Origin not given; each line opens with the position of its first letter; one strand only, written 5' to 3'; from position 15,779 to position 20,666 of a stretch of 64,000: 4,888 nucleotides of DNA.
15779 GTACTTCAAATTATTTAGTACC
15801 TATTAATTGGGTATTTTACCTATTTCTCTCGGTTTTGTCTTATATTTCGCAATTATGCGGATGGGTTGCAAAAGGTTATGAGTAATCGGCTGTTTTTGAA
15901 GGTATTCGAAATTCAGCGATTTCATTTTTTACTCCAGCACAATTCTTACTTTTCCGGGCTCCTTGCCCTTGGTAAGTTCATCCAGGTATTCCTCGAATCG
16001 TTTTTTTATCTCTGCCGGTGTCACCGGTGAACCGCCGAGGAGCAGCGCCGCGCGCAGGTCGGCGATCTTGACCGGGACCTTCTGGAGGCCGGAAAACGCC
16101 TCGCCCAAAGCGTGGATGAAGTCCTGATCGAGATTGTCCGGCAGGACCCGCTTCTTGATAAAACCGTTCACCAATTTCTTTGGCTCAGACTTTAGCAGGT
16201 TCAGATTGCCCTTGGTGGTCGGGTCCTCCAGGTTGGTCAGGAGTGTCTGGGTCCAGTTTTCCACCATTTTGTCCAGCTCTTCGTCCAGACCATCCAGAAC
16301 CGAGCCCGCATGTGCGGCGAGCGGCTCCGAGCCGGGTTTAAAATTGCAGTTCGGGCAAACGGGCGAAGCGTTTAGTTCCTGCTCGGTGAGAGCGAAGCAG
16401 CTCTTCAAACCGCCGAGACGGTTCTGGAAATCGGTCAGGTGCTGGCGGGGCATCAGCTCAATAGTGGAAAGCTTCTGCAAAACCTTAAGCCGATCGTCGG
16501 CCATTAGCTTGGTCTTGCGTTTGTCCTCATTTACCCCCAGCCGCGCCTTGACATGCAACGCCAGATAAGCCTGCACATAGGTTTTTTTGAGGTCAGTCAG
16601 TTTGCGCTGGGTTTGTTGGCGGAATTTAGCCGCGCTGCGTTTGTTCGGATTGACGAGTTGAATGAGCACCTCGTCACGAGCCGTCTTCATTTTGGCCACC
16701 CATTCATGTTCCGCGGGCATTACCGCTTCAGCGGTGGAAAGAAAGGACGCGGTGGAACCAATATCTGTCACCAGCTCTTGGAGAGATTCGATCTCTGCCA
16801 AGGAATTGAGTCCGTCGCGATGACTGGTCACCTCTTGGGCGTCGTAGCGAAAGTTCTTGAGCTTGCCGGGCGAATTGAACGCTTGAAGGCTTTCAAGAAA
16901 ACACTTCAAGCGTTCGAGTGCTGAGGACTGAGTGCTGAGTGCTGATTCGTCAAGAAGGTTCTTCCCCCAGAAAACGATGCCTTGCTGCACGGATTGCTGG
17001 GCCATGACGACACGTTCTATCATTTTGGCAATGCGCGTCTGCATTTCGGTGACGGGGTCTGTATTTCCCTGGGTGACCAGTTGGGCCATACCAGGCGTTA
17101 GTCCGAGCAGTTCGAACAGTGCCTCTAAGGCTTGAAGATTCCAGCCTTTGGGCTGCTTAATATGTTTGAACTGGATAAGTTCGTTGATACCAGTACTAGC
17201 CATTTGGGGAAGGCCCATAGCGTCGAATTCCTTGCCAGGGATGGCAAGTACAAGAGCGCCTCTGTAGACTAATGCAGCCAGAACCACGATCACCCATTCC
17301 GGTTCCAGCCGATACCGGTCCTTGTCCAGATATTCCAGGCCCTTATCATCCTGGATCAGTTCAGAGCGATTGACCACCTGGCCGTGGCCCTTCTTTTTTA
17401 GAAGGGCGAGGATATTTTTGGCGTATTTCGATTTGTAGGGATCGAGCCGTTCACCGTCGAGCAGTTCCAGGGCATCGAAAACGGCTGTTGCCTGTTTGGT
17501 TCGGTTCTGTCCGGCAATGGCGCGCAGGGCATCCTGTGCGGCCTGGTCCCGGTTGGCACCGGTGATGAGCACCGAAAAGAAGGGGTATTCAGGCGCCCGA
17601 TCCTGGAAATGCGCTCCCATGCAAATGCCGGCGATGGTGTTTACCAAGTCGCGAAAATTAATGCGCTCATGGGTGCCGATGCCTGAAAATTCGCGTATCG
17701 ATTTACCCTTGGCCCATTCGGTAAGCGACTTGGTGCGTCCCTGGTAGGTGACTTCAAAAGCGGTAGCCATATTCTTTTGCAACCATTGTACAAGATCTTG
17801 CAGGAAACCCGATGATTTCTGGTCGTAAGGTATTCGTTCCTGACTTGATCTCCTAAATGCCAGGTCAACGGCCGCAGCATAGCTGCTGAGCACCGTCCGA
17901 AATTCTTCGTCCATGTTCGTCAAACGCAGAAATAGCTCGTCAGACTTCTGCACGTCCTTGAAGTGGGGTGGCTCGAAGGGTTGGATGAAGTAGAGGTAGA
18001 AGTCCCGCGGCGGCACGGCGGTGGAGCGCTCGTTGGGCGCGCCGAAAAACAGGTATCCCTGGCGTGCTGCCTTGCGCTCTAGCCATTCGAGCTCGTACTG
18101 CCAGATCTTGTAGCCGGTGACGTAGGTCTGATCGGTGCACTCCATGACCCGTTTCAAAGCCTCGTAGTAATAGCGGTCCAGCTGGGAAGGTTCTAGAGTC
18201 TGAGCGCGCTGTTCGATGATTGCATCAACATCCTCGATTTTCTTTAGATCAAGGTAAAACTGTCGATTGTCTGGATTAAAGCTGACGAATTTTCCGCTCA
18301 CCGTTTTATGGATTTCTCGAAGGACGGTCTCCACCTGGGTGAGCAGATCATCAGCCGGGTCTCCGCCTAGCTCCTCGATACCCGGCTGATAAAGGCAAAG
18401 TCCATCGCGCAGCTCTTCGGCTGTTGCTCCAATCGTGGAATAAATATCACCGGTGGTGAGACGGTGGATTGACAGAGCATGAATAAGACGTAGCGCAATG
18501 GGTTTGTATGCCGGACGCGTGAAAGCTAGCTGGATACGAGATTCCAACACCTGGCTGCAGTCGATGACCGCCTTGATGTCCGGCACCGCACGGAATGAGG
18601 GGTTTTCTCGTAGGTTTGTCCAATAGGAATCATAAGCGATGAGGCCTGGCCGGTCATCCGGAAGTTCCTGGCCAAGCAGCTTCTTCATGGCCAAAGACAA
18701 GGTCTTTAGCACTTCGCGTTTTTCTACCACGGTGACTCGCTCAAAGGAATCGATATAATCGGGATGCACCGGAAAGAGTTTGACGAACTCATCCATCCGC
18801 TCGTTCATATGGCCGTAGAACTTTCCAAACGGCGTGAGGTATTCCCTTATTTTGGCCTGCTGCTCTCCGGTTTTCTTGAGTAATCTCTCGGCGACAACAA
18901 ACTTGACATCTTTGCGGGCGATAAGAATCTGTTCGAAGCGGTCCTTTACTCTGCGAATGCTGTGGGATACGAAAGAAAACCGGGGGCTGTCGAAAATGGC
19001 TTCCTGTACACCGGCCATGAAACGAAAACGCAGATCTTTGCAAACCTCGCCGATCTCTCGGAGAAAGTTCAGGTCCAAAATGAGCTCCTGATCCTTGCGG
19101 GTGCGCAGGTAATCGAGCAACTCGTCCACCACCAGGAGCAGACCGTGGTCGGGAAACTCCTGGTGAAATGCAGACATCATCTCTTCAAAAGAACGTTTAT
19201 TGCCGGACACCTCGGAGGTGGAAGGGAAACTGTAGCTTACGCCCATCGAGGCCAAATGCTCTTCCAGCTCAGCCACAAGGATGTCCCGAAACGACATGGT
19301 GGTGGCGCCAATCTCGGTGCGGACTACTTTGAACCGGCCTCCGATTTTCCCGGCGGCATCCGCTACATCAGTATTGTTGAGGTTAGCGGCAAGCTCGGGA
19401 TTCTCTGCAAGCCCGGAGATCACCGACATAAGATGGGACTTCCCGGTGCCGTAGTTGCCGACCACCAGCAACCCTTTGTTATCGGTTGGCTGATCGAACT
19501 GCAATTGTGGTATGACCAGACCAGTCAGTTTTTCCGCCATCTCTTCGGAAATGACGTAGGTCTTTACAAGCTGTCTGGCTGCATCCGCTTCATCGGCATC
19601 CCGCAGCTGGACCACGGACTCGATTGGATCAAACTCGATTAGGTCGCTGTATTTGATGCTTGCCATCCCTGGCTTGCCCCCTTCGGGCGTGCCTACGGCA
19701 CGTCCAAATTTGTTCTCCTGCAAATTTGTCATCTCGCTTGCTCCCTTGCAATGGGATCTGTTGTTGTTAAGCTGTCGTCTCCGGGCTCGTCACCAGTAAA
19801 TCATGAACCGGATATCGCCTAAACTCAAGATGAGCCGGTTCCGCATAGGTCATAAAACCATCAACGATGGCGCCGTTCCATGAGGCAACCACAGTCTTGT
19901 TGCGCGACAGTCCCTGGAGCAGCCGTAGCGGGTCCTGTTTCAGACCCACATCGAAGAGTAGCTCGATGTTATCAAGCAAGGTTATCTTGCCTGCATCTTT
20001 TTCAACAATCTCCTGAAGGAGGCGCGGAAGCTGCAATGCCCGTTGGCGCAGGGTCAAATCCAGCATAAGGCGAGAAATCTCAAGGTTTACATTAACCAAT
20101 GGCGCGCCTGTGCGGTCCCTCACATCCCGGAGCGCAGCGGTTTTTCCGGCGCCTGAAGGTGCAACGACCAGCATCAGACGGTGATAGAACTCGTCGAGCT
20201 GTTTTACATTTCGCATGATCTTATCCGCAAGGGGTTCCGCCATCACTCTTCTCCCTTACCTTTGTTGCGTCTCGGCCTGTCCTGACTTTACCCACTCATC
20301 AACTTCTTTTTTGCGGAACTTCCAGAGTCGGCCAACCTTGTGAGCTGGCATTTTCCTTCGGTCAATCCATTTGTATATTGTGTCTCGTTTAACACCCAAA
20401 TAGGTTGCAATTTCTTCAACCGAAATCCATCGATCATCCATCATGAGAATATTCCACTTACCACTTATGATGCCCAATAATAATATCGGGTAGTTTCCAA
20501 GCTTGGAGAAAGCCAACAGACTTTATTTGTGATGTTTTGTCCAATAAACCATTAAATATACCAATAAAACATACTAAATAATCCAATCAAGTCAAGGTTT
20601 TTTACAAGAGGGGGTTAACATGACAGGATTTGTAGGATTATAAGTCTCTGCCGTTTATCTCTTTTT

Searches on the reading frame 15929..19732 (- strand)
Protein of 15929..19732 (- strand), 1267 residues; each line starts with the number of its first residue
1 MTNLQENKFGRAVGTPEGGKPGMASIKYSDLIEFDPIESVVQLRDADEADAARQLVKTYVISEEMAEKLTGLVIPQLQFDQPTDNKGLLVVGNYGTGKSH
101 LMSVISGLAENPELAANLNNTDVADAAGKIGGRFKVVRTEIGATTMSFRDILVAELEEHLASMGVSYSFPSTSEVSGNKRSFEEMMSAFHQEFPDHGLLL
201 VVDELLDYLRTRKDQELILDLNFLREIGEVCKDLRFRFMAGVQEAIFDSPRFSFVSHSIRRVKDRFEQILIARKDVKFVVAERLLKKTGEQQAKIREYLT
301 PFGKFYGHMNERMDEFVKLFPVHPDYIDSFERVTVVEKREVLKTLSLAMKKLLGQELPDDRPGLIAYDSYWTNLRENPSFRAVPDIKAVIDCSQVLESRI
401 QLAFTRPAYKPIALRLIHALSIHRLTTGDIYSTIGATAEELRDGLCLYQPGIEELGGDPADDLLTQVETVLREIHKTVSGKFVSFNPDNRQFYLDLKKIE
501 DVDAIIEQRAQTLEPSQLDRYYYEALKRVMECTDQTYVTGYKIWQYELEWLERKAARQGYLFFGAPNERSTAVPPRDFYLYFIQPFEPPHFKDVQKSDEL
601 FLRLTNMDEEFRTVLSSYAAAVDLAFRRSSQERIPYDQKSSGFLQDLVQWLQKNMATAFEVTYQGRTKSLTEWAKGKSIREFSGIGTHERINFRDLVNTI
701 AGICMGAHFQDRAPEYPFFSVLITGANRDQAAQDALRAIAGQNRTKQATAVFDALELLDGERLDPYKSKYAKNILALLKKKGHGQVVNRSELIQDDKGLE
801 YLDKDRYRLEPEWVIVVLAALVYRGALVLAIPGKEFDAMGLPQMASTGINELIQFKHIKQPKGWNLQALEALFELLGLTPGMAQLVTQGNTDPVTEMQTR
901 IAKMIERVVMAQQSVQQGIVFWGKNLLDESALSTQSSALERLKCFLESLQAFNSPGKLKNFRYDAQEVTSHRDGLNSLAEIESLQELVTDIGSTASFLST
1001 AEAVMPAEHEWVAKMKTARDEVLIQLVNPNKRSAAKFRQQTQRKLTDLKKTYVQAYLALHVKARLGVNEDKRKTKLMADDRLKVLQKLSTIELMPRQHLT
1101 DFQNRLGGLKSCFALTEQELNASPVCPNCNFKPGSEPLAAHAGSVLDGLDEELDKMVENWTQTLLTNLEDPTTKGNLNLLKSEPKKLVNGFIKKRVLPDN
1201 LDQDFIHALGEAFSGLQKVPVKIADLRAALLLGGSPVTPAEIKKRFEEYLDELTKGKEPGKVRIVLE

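Call 6: search_protein_families(library=padloc, proteins=[window:15929-19732:-], max_evalue=0.01)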
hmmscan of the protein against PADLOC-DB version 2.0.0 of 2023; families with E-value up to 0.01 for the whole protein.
window:15929-19732:- (1267 aa): 10 families
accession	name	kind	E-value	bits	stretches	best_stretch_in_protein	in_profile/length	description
PDLC02482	BrxC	-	0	2035.4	1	26-1267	1-1231/1231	BrxC-PglY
PDLC02487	BrxC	-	1.4e-78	262.8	1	28-1252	3-1192/1215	BrxC-PglY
PDLC02479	BrxC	-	1.7e-07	27.9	1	36-115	14-87/1172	BrxC-PglY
PDLC02471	BrxC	-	2.5e-07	27.2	1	36-115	14-93/1190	BrxC-PglY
PDLC02489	BrxC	-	1.6e-06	24.5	0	168-300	231-354/1146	BrxC-PglY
PDLC02491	BrxC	-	7.1e-06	22.5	1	36-112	18-99/794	BrxC-PglY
PDLC02474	BrxC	-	0.00011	18.4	1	38-111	16-88/1223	BrxC-PglY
PDLC02481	BrxC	-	0.00056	16.1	1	38-114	17-91/1192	BrxC-PglY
PDLC02488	BrxC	-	0.00065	15.7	1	46-113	25-92/1240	BrxC-PglY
PDLC04140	mad8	-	0.0046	14.5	0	85-221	27-216/314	mads_8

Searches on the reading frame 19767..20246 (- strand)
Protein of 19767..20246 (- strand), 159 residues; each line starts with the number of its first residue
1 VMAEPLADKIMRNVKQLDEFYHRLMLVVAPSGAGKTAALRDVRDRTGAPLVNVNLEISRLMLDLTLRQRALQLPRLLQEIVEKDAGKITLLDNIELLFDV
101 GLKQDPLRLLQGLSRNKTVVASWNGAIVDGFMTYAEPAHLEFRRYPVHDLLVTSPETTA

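Call 6: search_protein_families(library=padloc, proteins=[window:19767-20246:-], max_evalue=0.01)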
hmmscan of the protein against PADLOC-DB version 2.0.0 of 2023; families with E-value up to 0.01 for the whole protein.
window:19767-20246:- (159 aa): 3 families
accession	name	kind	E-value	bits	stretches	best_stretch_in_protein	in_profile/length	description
PDLC02496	BrxF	-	4.4e-73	242.5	1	2-158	1-157/158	BrxF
PDLC02497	BrxF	-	7.6e-50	166.8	1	6-152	3-151/158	BrxF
PDLC02499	BrxF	-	5.7e-26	89.5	1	2-112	1-110/133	BrxF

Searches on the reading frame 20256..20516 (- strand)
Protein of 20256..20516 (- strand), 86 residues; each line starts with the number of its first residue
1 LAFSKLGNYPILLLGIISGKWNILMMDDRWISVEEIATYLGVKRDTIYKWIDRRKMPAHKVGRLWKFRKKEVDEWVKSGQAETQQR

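Call 8: search_protein_families(library=pfam, proteins=[window:20256-20516:-], max_evalue=0.01)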
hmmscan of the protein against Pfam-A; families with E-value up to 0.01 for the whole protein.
window:20256-20516:- (86 aa): 12 families
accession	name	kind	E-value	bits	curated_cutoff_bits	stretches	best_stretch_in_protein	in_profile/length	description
PF12728.13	HTH_17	-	6.4e-18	65.2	27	1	30-78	1-49/51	Helix-turn-helix domain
PF13384.12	HTH_23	-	1e-05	25.6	24.6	1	31-53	18-40/50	Homeodomain-like domain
PF13730.12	HTH_36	-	5.2e-05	23.4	25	1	28-52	20-47/55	Helix-turn-helix domain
PF15943.11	YdaS_toxin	-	0.00029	21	30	1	34-74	12-53/65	Bacterial toxin YdaS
PF13518.12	HTH_28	-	0.00033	21.1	25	1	24-53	7-35/52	Helix-turn-helix domain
PF13551.12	HTH_29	-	0.00037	21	28.1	1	23-53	5-35/64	Winged helix-turn helix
PF06056.18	Terminase_5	-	0.0014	19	20.3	1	32-54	15-37/58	Putative ATPase subunit of terminase (gpP-like)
PF13022.12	HTH_Tnp_1_2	-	0.0015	19.1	27.9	1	24-60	19-56/122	Helix-turn-helix of insertion element transposase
PF01710.22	HTH_Tnp_IS630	-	0.0048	17.4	21.3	1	32-77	20-66/119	Transposase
PF07022.19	Phage_CI_repr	-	0.005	17.6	22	1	34-61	16-43/65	Bacteriophage CI repressor helix-turn-helix domain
PF08279.18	HTH_11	-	0.0069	16.7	25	0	24-52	9-37/55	HTH domain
PF05930.18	Phage_AlpA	-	0.0076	16.6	21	0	29-76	2-51/51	Prophage CP4-57 regulatory protein (AlpA)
